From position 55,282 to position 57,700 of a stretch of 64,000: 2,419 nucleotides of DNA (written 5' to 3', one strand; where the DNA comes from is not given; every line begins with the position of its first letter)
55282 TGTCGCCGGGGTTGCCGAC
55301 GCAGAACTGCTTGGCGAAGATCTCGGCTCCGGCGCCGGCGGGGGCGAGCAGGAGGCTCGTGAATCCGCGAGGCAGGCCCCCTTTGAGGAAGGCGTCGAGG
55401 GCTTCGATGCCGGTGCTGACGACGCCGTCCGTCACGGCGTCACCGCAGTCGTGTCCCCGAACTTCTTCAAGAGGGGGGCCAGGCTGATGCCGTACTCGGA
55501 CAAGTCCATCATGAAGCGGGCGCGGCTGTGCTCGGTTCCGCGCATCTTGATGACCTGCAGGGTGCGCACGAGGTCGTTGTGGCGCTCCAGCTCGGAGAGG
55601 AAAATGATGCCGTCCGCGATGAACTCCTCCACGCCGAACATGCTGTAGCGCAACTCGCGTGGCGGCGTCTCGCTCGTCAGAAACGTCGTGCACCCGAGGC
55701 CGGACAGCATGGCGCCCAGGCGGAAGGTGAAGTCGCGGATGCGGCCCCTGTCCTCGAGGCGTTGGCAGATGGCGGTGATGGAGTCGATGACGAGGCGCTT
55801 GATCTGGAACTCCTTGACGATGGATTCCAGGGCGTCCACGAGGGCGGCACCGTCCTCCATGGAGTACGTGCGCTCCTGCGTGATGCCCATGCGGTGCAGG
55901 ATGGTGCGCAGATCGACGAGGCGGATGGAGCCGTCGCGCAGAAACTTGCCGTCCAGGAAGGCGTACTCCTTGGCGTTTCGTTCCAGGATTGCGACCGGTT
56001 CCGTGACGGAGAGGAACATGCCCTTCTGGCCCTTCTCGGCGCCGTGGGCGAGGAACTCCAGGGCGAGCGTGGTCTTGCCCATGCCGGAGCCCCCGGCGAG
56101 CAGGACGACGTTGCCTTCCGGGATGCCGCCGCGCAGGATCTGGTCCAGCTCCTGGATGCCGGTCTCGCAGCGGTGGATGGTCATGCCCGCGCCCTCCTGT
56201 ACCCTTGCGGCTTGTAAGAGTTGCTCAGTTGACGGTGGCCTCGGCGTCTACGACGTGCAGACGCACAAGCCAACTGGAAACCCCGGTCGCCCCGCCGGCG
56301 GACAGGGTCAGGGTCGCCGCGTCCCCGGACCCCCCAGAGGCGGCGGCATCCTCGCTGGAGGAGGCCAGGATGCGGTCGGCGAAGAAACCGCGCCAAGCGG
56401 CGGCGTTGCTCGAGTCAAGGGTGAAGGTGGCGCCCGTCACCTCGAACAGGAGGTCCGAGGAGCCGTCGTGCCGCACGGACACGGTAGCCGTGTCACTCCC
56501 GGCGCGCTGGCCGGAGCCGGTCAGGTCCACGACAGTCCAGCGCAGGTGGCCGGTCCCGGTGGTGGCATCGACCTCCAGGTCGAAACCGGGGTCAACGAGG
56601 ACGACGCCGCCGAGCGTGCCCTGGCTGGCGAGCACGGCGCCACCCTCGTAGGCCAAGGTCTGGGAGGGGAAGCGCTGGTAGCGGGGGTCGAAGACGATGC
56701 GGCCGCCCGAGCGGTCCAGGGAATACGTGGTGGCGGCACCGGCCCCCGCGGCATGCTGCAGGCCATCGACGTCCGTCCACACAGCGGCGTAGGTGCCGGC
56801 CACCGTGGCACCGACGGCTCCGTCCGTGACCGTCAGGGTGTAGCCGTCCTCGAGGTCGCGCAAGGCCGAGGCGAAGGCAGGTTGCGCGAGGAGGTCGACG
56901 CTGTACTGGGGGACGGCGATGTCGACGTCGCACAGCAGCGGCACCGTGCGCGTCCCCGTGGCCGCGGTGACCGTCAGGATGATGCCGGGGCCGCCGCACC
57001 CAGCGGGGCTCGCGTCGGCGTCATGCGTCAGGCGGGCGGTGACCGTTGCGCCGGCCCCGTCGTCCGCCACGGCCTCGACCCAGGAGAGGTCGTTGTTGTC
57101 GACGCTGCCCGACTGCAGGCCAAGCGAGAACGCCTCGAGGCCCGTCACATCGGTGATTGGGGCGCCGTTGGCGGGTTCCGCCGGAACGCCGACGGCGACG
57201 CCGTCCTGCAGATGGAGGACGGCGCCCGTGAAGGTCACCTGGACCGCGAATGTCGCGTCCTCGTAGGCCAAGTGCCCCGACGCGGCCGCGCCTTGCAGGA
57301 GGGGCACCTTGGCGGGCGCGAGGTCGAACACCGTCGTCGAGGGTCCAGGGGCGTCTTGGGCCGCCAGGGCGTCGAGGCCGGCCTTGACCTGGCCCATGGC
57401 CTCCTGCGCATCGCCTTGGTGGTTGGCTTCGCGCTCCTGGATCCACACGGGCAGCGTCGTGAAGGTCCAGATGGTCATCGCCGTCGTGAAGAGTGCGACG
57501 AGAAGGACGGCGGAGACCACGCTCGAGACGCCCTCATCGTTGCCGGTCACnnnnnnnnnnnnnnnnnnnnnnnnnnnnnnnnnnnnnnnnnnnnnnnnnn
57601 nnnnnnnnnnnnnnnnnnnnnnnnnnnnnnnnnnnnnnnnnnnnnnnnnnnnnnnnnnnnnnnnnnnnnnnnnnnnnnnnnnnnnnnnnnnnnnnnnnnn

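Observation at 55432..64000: Type IV pilus-like locus with two giant pilin-like proteins and embedded KaiC-like genes, but no archaellin-type genes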

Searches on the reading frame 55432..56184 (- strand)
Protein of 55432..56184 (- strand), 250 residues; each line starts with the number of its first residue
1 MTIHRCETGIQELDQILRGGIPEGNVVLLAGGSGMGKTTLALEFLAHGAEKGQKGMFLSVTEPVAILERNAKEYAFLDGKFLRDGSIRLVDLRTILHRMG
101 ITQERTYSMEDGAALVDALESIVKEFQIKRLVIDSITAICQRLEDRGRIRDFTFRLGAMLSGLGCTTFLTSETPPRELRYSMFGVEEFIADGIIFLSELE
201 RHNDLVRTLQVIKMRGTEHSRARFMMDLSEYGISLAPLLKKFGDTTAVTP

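Call 3: search_protein_families(library=pfam, proteins=[window:55432-56184:-], max_evalue=0.01)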
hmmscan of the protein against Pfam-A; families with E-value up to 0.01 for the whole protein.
window:55432-56184:- (250 aa): 11 families
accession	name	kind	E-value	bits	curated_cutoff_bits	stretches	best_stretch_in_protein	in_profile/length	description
PF06745.19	ATPase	-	1.7e-56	191.6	26.6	1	7-237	2-228/231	KaiC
PF13481.12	AAA_25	-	1.4e-09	38.3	27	1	5-143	14-159/195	AAA domain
PF03796.21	DnaB_C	-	3.9e-09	36.7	27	1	7-141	3-143/255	DnaB-like helicase C terminal domain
PF00154.27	RecA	-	8.6e-07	29.1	27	1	3-60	30-88/262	recA bacterial DNA recombination protein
PF13191.12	AAA_16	-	4.3e-05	24.5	32.6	1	10-65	9-63/167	AAA ATPase domain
PF08423.17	Rad51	-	4.7e-05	23.2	22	0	5-41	7-43/244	Rad51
PF01695.23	IstB_IS21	-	0.00017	21.6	24.1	1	25-73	94-141/238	IstB-like ATP binding protein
PF20720.3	nSTAND3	-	0.00032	20.9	27.2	1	24-78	17-72/155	Novel STAND NTPase 3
PF23442.1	DUF7125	-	0.0031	17.1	29.1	0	5-32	3-30/207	Family of unknown function (DUF7125)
PF13479.12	AAA_24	-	0.0036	17.6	27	0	25-140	3-77/195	AAA domain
PF05625.17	PAXNEB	-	0.0037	16.8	28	0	8-63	21-78/366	PAXNEB protein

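Call 11: search_protein_families(library=ncbifam, proteins=[window:55432-56184:-], max_evalue=0.01)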
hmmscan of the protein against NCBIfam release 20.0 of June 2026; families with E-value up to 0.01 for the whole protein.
window:55432-56184:- (250 aa): 32 families (the best 25 are shown)
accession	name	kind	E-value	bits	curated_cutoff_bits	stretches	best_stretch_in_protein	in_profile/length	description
NF006799.0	PRK09302.1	equivalog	1.4e-44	152.5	408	1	2-238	9-241/515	circadian clock protein KaiC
TIGR03877.1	thermo_KaiC_1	hypoth_equivalog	2.3e-39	135.3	307.25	1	3-236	1-233/238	KaiC domain-containing protein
TIGR03880.1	KaiC_arch_3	hypoth_equivalog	5.8e-35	120.8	249.45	1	9-234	1-216/224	KaiC domain-containing protein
TIGR02655.1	circ_KaiC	equivalog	7.8e-33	113.8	546.25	1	6-238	3-231/484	circadian clock protein KaiC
TIGR03881.1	KaiC_arch_4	hypoth_equivalog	5.5e-29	101.5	247.8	1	5-230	2-222/231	KaiC domain-containing protein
NF004723.0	PRK06067.1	subfamily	7.4e-11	42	194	1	7-238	17-238/243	flagellar accessory protein FlaH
TIGR03878.1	thermo_KaiC_2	hypoth_equivalog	6.1e-10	38.9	232.2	1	18-142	30-146/259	KaiC domain-containing protein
TIGR03600.1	phage_DnaB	exception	2.2e-09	36.8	498.65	1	8-142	179-320/421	phage replicative helicase, DnaB family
NF052589.1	ArlH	equivalog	1.5e-08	34.6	215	1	11-219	7-205/229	archaellum protein ArlH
TIGR00416.1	sms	equivalog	1.9e-08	33.5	403.05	1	4-75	74-145/454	DNA repair protein RadA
NF003301.0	PRK04301.1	equivalog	6.6e-08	32.1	259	1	2-140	79-210/316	DNA repair and recombination protein RadA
TIGR02012.1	tigrfam_recA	equivalog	4.3e-07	29.5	325.3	1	3-60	33-91/321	recombinase RecA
TIGR00665.1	DnaB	equivalog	1.4e-06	27.4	385.25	1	6-127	178-301/435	replicative DNA helicase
NF005852.0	PRK07773.1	equivalog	3.4e-06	25.6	780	1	6-115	200-310/886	replicative DNA helicase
TIGR02236.1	recomb_radA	equivalog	3.6e-06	26.6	361.15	1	2-140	74-206/311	DNA repair and recombination protein RadA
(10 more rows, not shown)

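Call 28: search_solved_structures(query=window:55432-56184:-, max_evalue=0.00001)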
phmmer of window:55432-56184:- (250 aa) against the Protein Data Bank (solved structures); distinct sequences matched with E-value up to 0.00001: 47.
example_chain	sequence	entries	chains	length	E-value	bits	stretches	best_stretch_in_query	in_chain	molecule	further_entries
8zn5_B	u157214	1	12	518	1.4e-55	191.7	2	2-238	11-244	KaiC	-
8zn6_F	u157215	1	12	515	2.2e-47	164.9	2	3-238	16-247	KaiC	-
5jwq_A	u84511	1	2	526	3.4e-45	157.7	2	4-238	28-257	Circadian clock protein kinase KaiC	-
7dy1_A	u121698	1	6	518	1e-44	156.1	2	4-238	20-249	Circadian clock protein kinase KaiC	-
4o0m_A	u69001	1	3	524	1.1e-44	156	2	4-238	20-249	Circadian clock protein kinase KaiC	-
7x1z_A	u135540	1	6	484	5.7e-44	153.7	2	3-238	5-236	Circadian clock oscillator protein KaiC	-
8jon_A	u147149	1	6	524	7.4e-44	153.4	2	4-238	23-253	Circadian clock oscillator protein KaiC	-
3s1a_A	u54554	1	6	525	8.2e-44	153.2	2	3-238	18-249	Circadian clock protein kinase kaiC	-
9ofh_A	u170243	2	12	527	8.4e-44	153.2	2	3-238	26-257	Circadian clock oscillator protein KaiC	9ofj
7s65_A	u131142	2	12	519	8.5e-44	153.2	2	3-238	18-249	Circadian clock protein kinase KaiC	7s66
8zn7_D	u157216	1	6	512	1.8e-43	152.1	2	2-238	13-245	KaiC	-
7wdc_A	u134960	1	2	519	1.9e-43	152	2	3-238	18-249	Circadian clock protein kinase KaiC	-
3k09_A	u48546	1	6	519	2e-43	152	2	3-238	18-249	Circadian clock protein kinase kaiC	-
7dyk_A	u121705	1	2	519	2e-43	151.9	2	3-238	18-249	Circadian clock protein kinase KaiC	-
4dug_A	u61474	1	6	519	2.1e-43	151.9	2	3-238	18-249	Circadian clock protein kinase kaiC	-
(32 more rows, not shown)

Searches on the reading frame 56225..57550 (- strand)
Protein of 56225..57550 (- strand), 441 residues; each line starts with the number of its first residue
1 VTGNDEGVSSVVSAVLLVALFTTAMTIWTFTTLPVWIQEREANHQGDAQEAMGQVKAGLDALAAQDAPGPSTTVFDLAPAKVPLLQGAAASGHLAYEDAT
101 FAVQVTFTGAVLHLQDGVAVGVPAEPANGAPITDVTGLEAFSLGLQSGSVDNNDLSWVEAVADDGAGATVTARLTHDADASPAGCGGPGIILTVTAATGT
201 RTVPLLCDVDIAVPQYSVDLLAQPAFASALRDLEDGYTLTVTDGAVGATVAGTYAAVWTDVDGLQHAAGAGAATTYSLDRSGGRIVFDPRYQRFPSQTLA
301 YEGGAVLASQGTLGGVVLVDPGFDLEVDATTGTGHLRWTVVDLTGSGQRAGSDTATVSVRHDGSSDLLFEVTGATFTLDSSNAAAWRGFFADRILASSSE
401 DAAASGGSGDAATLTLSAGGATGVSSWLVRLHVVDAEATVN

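Call 3: search_protein_families(library=pfam, proteins=[window:56225-57550:-], max_evalue=0.01)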
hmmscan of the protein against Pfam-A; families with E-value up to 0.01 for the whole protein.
window:56225-57550:- (441 aa): 1 family
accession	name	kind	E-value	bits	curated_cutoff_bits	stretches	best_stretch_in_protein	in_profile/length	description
PF23960.2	DUF7289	-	1.3e-09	38.4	27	2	226-406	50-214/238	Family of unknown function (DUF7289)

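Call 11: search_protein_families(library=ncbifam, proteins=[window:56225-57550:-], max_evalue=0.01)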
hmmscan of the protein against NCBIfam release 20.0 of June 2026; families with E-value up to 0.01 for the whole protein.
window:56225-57550:- (441 aa): 1 family
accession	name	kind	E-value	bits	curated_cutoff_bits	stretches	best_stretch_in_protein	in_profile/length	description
TIGR02537.2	arch_flag_Nterm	domain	0.0093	15.5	20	0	4-19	1-16/33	archaellin/type IV pilin N-terminal domain-containing protein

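Call 31: find_homologous_proteins(query=window:56225-57550:-, max_evalue=0.001)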
Query window:56225-57550:- (441 aa): 7 proteins with E <= 0.001 among 8000 candidates.
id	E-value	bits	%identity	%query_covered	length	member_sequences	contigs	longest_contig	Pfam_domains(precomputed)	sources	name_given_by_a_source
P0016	4.1e-277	937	100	100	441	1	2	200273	PF23960.3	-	-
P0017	9.3e-157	540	59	100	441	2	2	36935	PF23960.3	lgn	-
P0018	1.6e-156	540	59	99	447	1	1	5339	PF23960.3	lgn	-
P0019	3.0e-155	535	59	95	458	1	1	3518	PF23960.3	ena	-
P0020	5.7e-148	511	59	99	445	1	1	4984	PF23960.3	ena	-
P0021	2.8e-144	499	60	97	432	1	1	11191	PF23960.3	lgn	-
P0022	8.6e-133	461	55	100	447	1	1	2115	PF23960.3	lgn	-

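Call 39: find_related_loci(query=A2, collection=metagenome_contigs, flank=10000)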
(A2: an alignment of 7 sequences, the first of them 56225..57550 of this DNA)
Query A2 (441 aa) in metagenome_contigs; peptide patterns used: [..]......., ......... (x = any residue, [..] = any of these).
197 stretches matched a pattern, but none encodes a relative of the query by tblastn (E <= 1e-3).

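Call 46: predict_structure(alignment_id=A2)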
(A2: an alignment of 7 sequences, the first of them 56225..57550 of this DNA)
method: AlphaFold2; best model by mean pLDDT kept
length: 441 residues; sequences in the alignment: 7
mean_pLDDT: 57.8   pTM: 0.43
mean pLDDT of the five models: 57.8, 53.9, 53.5, 52.5, 47.2
residues with pLDDT >= 90: 46; 70-90: 113; 50-70: 91; < 50: 191
segments of 3 or more residues with pLDDT < 50: 1-9, 28-30, 32-59, 61-63, 65-121, 270-323, 340-366, 433-441
pLDDT, mean of each block of 10 residues (from residue 1): 45 65 54 43 40 45 42 37 31 35 29 33 74 81 86 92 90 94 84 91 83 79 77 81 93 80 62 26 25 27 30 31 62 66 30 26 45 64 60 64 64 72 69 38 28
secondary structure, 60 per line:
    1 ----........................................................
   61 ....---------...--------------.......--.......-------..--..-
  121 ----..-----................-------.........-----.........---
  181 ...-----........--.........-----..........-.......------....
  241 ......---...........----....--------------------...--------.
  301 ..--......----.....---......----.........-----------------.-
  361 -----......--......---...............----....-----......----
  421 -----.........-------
elements in order: H5-64 E74-76 E91-97 E100-106 E132-147 E155-163 E169-177 E189-196 E199-207 E213-219 H224-230 E237-246 E250-260 E265-268 E300-302 E305-310 E315-319 E323-328 E333-341 E366-371 E374-379 H383-397 E402-405 E411-416 E426-434

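Call 74: search_protein_families(library=pfam, proteins=[window:56225-57550:-], max_evalue=1)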
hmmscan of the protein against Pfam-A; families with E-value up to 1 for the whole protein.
window:56225-57550:- (441 aa): 3 families
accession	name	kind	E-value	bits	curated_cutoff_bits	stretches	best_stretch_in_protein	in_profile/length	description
PF23960.2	DUF7289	-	1.3e-09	38.4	27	2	226-406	50-214/238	Family of unknown function (DUF7289)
PF19631.4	Trypco2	-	0.11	13.2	24.2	1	329-360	43-75/78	Trypsin-co-occurring domain 2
PF17494.7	DUF5429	-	0.2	12.2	27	0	264-285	14-35/76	Family of unknown function (DUF5429)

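Call 90: fold_search(model_id=the predicted structure, library=pdb)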
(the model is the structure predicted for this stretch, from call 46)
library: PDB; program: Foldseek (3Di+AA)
matches with E <= 10: 895; with E <= 0.001: 0
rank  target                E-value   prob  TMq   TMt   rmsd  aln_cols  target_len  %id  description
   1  3u14_A                1.3e-02  0.41  0.14  0.12  16.5       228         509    8  Structure of D50A-fructofuranosidase from Schwanniomyces occidentalis complexed with inulin (released 2012-04-25)
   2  3sc7_X                2.0e-02  0.25  0.11  0.10  16.7       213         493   10  First crystal structure of an endo-inulinase, from Aspergillus ficuum: structural analysis and comparison with other G (released 2012-06-27)
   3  3kf3_A                3.0e-02  0.23  0.12  0.11  16.9       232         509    8  Structure of fructofuranosidase from Schwanniomyces occidentalis complexed with fructose (released 2010-02-23)
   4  3amh_A                3.9e-02  0.35  0.17  0.25  17.5       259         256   12  crystal structure of cellulase 12A from Thermotoga maritima (released 2011-03-16)
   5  8j67_A                4.9e-02  0.18  0.09  0.18  14.8       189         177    8  Crystal structure of Toxoplasma gondii M2AP (released 2023-08-30)
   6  3amh_B                6.0e-02  0.20  0.16  0.23  17.3       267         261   12  crystal structure of cellulase 12A from Thermotoga maritima (released 2011-03-16)
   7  2een_A                6.0e-02  0.16  0.09  0.19  18.2       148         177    8  Structure of PH1819 protein from Pyrococcus Horikoshii OT3 (released 2007-08-21)
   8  3amm_A                6.4e-02  0.21  0.15  0.22  17.8       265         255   10  Cellotetraose complex of cellulase 12A from thermotoga maritima (released 2011-03-16)
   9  3amn_B                6.7e-02  0.28  0.17  0.25  17.4       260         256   11  E134C-Cellobiose complex of cellulase 12A from thermotoga maritima (released 2011-03-16)
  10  9qr8_A                7.5e-02  0.47  0.15  0.24  12.0       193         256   11  Gliadin degrading prolyl endopeptidase Celiacase (neprosin C334V) (released 2025-10-22)
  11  3amq_A                7.9e-02  0.28  0.18  0.26  17.3       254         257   14  E134C-Cellobiose co-crystal of cellulase 12A from thermotoga maritima (released 2011-03-16)
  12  3amp_B                8.3e-02  0.16  0.15  0.22  17.8       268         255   11  E134C-Cellotetraose complex of cellulase 12A from thermotoga maritima (released 2011-03-16)
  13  5a8t                  8.8e-02  0.11  0.08  0.14  17.1       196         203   10  Crystal structure of Antheraea mylitta CPV4 polyhedra type 2 (released 2015-09-02)
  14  7xy1_A                9.8e-02  0.09  0.09  0.08  16.7       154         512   15  Cryo-EM structure of Klebsiella phage Kp9 type I tail fiber gp42 in vitro (released 2023-06-07)
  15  7vrp_I                1.0e-01  0.15  0.12  0.12  17.5       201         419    8  Structure of infectious bursal disease virus Gx strain (released 2022-03-30)
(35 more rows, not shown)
